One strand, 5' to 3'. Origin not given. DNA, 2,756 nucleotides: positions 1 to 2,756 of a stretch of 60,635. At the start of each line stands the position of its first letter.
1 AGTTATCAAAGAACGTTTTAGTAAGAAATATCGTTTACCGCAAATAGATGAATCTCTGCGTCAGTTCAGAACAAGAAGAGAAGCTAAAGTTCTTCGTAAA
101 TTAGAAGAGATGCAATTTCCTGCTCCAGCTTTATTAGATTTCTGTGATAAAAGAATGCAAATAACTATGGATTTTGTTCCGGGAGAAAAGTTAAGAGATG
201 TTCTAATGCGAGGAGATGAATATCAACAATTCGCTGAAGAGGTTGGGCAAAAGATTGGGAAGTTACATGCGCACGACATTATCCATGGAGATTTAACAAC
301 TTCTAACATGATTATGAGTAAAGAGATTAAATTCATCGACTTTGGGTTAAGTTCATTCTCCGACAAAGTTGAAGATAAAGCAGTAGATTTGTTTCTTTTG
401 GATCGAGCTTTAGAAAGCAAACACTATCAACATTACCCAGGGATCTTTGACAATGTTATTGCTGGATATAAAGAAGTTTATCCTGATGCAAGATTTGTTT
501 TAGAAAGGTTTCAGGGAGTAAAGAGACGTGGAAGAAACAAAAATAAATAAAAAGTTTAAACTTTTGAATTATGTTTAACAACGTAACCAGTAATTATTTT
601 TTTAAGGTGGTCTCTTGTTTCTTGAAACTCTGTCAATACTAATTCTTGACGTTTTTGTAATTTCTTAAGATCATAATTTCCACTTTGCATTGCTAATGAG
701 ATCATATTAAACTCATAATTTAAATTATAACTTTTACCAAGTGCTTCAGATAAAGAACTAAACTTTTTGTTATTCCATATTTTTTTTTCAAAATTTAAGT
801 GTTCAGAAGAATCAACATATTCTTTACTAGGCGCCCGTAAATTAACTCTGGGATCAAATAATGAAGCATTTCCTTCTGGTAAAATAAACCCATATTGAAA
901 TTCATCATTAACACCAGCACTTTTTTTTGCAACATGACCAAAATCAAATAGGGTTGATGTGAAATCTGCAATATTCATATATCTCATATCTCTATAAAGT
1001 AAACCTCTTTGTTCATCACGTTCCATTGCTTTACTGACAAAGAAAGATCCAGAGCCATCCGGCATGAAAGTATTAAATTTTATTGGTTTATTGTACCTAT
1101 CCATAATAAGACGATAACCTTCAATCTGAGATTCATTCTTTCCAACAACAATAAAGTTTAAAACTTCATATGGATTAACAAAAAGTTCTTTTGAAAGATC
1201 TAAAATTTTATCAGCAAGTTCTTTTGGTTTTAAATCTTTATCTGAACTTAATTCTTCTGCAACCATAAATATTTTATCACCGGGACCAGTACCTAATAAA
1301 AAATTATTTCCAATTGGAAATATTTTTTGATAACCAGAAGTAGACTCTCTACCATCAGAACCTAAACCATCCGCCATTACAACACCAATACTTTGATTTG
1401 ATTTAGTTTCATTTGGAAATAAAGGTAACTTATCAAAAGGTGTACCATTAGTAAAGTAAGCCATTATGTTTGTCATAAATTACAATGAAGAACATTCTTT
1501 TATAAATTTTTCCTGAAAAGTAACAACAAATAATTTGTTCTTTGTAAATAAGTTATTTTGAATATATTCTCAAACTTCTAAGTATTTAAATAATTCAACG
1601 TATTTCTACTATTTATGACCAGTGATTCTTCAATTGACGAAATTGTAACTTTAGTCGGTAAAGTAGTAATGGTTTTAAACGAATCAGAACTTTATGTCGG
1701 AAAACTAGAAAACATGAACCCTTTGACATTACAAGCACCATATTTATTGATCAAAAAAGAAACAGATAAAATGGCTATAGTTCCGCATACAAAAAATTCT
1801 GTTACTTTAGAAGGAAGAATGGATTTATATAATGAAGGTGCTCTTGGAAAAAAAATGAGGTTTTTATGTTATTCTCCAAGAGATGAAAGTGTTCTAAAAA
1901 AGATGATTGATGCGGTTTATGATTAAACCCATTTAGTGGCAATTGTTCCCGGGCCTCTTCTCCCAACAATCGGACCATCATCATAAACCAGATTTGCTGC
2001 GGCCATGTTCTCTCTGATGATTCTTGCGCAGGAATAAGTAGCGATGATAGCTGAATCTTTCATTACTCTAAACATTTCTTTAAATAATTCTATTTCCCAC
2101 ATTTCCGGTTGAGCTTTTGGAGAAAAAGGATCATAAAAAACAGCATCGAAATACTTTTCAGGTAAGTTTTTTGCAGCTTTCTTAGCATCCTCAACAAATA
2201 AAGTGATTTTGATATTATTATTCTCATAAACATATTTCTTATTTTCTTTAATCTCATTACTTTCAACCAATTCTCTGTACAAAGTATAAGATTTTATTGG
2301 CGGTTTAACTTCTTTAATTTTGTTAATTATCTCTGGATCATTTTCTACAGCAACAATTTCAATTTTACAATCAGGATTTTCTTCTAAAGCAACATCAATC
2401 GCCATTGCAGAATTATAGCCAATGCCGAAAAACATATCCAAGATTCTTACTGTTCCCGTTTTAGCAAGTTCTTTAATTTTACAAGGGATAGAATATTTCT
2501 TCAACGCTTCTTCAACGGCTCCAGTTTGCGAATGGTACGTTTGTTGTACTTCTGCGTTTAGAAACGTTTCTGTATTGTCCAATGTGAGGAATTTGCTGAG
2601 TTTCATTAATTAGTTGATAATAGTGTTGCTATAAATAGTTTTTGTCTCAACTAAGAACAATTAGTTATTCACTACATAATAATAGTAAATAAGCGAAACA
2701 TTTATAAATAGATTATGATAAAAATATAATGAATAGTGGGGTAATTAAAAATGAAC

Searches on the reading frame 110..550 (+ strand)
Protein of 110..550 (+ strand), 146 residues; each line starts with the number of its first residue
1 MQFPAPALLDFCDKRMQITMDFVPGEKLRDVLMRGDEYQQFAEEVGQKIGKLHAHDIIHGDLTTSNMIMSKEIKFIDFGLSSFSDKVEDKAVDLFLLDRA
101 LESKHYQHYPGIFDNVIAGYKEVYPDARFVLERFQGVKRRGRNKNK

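Call 60: search_protein_families(library=pfam, proteins=[window:110-550:+], max_evalue=0.0001)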
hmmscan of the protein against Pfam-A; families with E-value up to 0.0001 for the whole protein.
window:110-550:+ (146 aa): 3 families
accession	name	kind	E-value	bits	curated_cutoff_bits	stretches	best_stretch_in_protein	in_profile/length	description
PF00069.31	Pkinase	-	3.5e-09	36.9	31.7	1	14-86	71-150/263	Protein kinase domain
PF01636.29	APH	-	6e-06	26.6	23.2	0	57-92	170-208/239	Phosphotransferase enzyme family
PF07714.23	PK_Tyr_Ser-Thr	-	3.3e-05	23.7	23.1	1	14-85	74-153/258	Protein tyrosine and serine/threonine kinase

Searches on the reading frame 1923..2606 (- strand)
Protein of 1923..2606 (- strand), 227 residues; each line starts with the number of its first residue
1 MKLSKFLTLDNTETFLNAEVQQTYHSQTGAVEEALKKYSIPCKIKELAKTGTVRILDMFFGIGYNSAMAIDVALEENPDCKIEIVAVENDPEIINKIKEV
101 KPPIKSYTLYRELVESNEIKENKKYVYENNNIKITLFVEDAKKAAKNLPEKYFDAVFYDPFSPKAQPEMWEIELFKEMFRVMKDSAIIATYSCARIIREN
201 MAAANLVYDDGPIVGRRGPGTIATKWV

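Call 60: search_protein_families(library=pfam, proteins=[window:1923-2606:-], max_evalue=0.0001)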
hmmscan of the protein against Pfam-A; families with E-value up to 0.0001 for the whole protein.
window:1923-2606:- (227 aa): 1 family
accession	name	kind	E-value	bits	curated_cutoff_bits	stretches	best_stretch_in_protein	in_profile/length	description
PF05430.17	Methyltransf_30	-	2.8e-26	92.3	22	1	118-225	17-123/124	S-adenosyl-L-methionine-dependent methyltransferase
